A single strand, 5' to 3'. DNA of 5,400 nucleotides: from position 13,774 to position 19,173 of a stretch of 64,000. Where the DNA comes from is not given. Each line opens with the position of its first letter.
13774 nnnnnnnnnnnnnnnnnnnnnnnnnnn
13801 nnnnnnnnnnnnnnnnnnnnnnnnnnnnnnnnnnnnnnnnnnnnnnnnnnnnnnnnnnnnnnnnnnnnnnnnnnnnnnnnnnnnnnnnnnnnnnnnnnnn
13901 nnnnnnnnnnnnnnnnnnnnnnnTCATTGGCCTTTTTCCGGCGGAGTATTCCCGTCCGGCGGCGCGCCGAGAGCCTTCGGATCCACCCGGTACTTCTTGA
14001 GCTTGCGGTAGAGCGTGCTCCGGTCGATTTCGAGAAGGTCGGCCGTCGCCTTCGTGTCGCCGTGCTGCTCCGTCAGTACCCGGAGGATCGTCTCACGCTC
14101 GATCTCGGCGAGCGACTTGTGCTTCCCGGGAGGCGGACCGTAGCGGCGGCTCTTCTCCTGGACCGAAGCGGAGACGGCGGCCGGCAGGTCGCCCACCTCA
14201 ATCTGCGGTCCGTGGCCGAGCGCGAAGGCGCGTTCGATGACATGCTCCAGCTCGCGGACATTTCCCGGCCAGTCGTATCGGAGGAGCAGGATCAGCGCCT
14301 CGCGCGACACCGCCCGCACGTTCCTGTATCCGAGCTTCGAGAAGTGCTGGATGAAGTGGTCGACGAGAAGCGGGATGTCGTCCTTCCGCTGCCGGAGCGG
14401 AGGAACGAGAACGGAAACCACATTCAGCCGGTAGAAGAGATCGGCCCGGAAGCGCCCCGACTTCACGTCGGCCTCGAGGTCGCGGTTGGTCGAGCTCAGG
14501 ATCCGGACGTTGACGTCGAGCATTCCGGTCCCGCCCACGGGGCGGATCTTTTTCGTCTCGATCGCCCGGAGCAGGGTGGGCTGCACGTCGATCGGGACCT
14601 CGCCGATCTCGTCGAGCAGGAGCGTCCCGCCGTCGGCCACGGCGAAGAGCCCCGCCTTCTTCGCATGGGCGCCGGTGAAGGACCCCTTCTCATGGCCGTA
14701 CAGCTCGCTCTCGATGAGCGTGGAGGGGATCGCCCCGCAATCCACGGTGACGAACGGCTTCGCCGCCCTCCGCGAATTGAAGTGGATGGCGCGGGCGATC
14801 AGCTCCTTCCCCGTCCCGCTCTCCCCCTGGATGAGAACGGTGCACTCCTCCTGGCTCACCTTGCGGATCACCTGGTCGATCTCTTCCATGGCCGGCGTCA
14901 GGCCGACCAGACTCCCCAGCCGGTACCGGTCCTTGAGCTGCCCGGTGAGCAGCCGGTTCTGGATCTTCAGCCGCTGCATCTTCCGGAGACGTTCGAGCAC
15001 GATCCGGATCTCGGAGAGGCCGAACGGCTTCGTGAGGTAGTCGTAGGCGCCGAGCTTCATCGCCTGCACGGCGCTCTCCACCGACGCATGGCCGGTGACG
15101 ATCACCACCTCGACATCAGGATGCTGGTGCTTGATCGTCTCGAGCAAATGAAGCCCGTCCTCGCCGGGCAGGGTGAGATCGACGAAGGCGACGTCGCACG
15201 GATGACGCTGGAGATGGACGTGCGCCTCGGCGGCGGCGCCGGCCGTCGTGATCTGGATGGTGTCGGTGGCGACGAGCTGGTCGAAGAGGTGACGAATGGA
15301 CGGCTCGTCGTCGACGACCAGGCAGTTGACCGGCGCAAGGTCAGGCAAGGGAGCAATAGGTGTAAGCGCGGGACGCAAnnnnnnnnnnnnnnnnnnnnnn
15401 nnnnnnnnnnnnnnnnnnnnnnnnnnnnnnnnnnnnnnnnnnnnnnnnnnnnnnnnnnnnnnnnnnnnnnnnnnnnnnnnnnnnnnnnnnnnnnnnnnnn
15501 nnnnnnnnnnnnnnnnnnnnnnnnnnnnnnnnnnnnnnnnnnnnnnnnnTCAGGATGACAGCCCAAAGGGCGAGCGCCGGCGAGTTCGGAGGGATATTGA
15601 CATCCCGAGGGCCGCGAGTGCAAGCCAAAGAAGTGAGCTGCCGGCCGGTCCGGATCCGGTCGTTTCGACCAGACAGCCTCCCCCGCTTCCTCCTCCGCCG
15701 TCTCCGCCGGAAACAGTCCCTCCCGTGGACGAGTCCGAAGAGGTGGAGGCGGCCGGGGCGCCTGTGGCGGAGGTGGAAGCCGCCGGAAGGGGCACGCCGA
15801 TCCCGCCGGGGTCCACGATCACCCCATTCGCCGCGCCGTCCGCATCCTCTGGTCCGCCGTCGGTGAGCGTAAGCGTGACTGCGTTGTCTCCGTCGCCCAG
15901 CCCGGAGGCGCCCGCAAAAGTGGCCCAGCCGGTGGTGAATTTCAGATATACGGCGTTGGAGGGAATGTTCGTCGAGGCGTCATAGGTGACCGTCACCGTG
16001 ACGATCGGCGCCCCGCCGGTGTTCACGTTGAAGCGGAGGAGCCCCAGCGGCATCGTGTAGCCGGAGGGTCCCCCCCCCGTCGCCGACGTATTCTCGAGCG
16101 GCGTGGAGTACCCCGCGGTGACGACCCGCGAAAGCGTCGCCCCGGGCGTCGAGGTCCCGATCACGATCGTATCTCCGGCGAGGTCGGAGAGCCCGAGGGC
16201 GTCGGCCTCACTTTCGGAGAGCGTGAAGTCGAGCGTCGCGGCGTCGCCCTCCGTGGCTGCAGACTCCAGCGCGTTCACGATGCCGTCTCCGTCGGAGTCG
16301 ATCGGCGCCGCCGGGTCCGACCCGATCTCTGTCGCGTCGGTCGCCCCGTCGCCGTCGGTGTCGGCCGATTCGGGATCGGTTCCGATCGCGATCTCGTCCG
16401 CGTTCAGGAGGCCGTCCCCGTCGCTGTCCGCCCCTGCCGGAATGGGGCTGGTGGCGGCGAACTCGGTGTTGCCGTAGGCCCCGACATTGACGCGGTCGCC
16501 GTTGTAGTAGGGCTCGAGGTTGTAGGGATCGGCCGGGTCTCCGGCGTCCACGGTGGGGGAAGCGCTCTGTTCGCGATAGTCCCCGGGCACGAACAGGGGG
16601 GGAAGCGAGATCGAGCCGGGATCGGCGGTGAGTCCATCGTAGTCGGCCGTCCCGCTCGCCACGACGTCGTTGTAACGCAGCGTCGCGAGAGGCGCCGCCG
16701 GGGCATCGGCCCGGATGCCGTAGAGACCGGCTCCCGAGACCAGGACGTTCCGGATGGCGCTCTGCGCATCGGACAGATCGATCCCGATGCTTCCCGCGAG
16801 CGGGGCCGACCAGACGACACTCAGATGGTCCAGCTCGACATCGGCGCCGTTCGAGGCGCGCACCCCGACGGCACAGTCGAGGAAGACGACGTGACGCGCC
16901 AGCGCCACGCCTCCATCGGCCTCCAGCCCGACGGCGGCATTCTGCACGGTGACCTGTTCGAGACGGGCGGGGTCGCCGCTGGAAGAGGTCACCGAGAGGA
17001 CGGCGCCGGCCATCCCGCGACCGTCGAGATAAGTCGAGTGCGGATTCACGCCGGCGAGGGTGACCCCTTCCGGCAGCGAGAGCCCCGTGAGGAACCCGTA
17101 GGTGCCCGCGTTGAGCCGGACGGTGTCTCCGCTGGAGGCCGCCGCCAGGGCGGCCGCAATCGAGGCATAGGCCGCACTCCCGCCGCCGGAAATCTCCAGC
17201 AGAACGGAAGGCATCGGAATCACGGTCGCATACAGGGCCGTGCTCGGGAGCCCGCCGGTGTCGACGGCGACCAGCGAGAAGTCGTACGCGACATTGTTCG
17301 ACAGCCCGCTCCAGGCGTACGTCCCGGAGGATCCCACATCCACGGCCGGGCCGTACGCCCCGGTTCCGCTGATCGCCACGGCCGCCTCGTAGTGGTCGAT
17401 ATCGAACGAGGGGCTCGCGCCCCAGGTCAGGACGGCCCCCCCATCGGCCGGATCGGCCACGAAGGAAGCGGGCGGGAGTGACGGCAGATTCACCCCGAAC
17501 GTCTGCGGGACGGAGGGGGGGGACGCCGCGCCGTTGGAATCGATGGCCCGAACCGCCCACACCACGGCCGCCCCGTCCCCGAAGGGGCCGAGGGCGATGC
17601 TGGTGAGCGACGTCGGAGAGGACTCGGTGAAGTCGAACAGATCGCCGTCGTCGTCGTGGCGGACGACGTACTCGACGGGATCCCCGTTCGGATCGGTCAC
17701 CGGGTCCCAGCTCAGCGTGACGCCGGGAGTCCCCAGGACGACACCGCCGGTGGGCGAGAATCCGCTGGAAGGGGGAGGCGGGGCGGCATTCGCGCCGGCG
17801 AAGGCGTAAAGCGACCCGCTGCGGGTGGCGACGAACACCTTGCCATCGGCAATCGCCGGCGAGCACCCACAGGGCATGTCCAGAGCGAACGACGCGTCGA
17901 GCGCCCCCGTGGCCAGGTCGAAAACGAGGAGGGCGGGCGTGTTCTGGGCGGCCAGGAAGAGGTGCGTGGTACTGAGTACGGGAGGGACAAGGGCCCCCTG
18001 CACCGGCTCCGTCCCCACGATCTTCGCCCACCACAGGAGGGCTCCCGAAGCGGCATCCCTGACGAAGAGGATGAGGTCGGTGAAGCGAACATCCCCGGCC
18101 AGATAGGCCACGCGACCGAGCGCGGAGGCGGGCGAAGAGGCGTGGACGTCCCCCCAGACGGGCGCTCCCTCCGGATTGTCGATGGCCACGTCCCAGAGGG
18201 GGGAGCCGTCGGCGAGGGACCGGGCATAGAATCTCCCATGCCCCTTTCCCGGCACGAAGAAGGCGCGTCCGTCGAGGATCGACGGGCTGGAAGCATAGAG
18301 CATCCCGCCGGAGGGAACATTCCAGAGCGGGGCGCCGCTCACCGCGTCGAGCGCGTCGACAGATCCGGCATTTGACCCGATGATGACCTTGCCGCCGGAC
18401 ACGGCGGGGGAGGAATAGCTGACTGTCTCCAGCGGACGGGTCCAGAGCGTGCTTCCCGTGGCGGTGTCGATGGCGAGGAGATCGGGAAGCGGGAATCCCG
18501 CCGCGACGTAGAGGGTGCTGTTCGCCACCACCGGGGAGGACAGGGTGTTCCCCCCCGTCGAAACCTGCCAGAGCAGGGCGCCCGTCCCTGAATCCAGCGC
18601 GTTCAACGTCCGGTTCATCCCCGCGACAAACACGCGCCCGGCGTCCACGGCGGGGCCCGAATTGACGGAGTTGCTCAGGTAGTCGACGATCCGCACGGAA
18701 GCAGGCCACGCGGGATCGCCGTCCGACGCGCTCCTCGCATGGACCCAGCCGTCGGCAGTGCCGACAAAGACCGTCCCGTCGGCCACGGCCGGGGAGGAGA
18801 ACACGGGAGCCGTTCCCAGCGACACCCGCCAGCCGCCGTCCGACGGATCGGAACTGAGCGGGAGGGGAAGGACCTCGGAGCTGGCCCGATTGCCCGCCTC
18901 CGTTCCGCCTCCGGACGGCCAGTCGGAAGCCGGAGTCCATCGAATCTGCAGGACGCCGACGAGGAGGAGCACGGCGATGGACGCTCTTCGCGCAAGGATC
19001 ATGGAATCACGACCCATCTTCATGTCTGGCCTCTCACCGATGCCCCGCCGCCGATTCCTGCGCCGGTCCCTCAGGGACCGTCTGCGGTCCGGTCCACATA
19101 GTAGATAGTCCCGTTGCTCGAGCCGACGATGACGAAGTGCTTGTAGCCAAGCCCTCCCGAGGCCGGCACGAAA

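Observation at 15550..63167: Duplicated two-gene module: giant protein followed by a tightly coupled PQQ-propeller/FN3/beta-helix/TSP3/C-tail partner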

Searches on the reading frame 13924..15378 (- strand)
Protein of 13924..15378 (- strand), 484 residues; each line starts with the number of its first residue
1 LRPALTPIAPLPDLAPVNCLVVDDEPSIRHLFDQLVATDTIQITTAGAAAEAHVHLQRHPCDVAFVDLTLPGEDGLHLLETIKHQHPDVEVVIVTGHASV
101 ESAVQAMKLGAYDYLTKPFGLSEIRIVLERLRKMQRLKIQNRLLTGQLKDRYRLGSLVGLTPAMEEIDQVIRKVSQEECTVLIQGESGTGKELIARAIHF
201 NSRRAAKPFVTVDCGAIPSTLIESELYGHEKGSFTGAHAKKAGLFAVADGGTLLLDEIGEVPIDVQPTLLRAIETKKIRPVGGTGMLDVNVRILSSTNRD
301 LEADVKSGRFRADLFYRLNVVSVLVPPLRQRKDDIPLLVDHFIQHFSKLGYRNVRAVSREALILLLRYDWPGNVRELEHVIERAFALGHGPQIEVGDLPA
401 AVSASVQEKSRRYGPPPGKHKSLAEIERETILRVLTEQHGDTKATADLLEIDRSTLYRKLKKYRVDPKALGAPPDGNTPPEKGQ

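Call 89: search_protein_families(library=ncbifam, proteins=[window:13924-15378:-], max_evalue=0.00001)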
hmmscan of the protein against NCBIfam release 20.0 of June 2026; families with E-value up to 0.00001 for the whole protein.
window:13924-15378:- (484 aa): 102 families (the best 25 are shown)
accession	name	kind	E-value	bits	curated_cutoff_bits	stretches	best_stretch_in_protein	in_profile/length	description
NF008469.0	PRK11361.1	equivalog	7.6e-135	450.2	714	1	18-468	6-459/461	acetoacetate metabolism transcriptional regulator AtoC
TIGR01818.1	ntrC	equivalog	1.4e-123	413.2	558.6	1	20-407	2-386/463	nitrogen regulation protein NR(I)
TIGR02915.1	PEP_resp_reg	equivalog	1.5e-114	383.3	502.6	1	20-465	2-444/445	PEP-CTERM-box response regulator transcription factor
NF007689.0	PRK10365.1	equivalog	1.9e-106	356.5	760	1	17-461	6-440/441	sigma-54-dependent response regulator transcription factor ZraR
NF051870.1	NAssimRespRegNtrX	equivalog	4.6e-106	355.4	600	1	18-462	3-449/452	nitrogen assimilation response regulator NtrX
NF008176.1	PRK10923.1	equivalog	1.8e-102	343.4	620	1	20-410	7-393/469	nitrogen regulation protein NR(I)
NF041946.1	LuxO_transreg_Vib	equivalog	3.2e-102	342.7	800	1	22-463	2-460/463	quorum-sensing sigma-54 dependent transcriptional regulator LuxO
NF049963.1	RespRegFlgRCampy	domain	1e-98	331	750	1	18-464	2-428/429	fla regulon two-component system response regulator FlgR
NF011695.0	PRK15115.1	equivalog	1.7e-98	330.3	763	1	16-467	6-440/445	two-component system response regulator GlrR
NF041552.1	TF_PrdR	equivalog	1.7e-97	327.1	795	1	127-463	240-576/577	sigma-54 dependent transcriptional regulator PrdR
NF003451.0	PRK05022.1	equivalog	5.7e-96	322.2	476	1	132-464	166-509/512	nitric oxide reductase transcriptional regulator NorR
TIGR01817.1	nifA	equivalog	9e-96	321.7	528.85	1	144-407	185-447/534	nif-specific transcriptional activator NifA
NF050807.1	TransRegFlbDCaul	equivalog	3.8e-95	319.4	750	1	41-476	25-451/454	sigma-54-dependent transcriptional regulator FlbD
NF038308.1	RNA_repair_RtcR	equivalog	1.4e-91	308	650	1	44-464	58-517/530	RNA repair transcriptional activator RtcR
TIGR02329.1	propionate_PrpR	equivalog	2.3e-87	293.8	499.2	1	20-462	167-526/526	propionate catabolism operon regulatory protein PrpR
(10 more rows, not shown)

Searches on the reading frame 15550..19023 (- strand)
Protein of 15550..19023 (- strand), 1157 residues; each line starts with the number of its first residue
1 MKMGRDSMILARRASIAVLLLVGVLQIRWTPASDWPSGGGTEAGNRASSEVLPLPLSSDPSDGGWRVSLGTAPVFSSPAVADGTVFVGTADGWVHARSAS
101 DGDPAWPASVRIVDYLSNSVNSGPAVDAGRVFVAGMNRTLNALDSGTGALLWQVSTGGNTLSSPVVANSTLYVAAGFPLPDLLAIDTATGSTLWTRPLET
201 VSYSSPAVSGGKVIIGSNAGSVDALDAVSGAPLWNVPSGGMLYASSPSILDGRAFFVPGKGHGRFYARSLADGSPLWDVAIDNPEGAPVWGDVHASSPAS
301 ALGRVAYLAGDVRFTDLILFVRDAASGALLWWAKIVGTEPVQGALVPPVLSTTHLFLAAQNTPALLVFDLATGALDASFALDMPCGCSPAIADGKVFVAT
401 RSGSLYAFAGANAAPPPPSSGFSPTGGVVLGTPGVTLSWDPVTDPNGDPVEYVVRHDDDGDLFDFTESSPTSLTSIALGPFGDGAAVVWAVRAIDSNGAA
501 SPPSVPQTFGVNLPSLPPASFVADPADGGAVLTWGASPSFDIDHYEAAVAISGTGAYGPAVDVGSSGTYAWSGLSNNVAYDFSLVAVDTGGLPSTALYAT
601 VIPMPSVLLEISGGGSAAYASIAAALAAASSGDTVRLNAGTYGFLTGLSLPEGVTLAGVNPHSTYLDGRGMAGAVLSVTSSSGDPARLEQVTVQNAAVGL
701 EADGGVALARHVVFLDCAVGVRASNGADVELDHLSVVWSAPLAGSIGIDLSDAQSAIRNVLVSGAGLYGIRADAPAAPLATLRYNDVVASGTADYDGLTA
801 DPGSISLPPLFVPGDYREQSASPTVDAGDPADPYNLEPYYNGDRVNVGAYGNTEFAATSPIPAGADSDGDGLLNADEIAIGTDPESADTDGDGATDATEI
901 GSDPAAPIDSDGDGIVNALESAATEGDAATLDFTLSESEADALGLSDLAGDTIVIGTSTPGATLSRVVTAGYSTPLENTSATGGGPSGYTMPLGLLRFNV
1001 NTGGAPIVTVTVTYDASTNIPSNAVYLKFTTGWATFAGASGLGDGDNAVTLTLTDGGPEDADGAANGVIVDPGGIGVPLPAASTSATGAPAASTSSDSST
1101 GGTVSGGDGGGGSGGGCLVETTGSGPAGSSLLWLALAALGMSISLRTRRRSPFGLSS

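Call 5: search_protein_families(library=pfam, proteins=[window:15550-19023:-], max_evalue=0.01)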
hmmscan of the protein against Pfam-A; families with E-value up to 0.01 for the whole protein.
window:15550-19023:- (1157 aa): 5 families
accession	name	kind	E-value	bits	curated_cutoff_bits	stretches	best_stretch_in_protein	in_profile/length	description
PF13360.13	PQQ_2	-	2.1e-35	122.9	27.6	4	139-288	4-153/233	Outer membrane protein assembly factor BamB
PF13570.13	Beta-prop_ACSF4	-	2.2e-28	100.1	133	2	116-408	47-327/329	Beta-alanine-activating enzyme, beta-propeller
PF01011.28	PQQ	-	3e-06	26.7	26.7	0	162-196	51-83/595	Glucose/ethanol/alcohol dehydrogenase, beta-propeller domain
PF18884.5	TSP3_bac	-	2.9e-05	24.3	25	1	866-884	1-19/22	Bacterial TSP3 repeat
PF00041.27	fn3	-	0.00038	21.1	25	0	524-595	10-79/84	Fibronectin type III domain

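Call 6: search_protein_families(library=ncbifam, proteins=[window:15550-19023:-], max_evalue=0.01)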
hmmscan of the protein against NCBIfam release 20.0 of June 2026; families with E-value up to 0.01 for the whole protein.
window:15550-19023:- (1157 aa): 9 families
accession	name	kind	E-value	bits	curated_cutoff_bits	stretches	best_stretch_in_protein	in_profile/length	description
TIGR03300.1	assembly_YfgL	equivalog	2.2e-32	112.2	285.2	2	123-287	60-224/377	outer membrane protein assembly factor BamB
NF008351.0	PRK11138.1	equivalog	6.1e-26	90.8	423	2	77-174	64-166/394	outer membrane protein assembly factor BamB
NF041766.1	choice_anch_U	domain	1.9e-25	89.5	32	1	986-1077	2-92/92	choice-of-anchor U domain-containing protein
TIGR03075.1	PQQ_enz_alc_DH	subfamily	2.9e-15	55.9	480.05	2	76-158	63-150/530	PQQ-dependent dehydrogenase, methanol/ethanol family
NF053615.1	SerThrKinAfsKStmc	equivalog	2.2e-13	49.8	1300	1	64-311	514-765/809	protein serine/threonine kinase AfsK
TIGR04528.1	acido_non_PQQ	subfamily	5.2e-09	35.4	650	2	182-262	403-486/493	acido-empty-quinoprotein group A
NF041516.1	PA2928_fam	subfamily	0.00053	19.4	70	0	138-192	314-371/376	PA2928 family protein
TIGR03805.1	beta_helix_1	subfamily_domain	0.00059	19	141.5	1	623-707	2-87/314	parallel beta-helix domain-containing protein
TIGR04247.1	NosD_copper_fam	subfamily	0.001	17.7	300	1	622-721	1-100/377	nitrous oxide reductase family maturation protein NosD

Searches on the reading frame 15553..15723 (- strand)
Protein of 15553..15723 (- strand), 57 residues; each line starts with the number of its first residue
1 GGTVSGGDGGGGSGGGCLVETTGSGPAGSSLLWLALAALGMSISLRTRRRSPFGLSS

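Call 45: search_protein_families(library=ncbifam, proteins=[window:15553-15723:-], max_evalue=10)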
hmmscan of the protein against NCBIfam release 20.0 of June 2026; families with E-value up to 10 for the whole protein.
seq(57 aa): 1 family
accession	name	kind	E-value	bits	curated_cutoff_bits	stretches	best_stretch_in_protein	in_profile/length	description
TIGR03901.2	MYXO-CTERM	domain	2.3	8.6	20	1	14-50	1-34/34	MYXO-CTERM sorting domain-containing protein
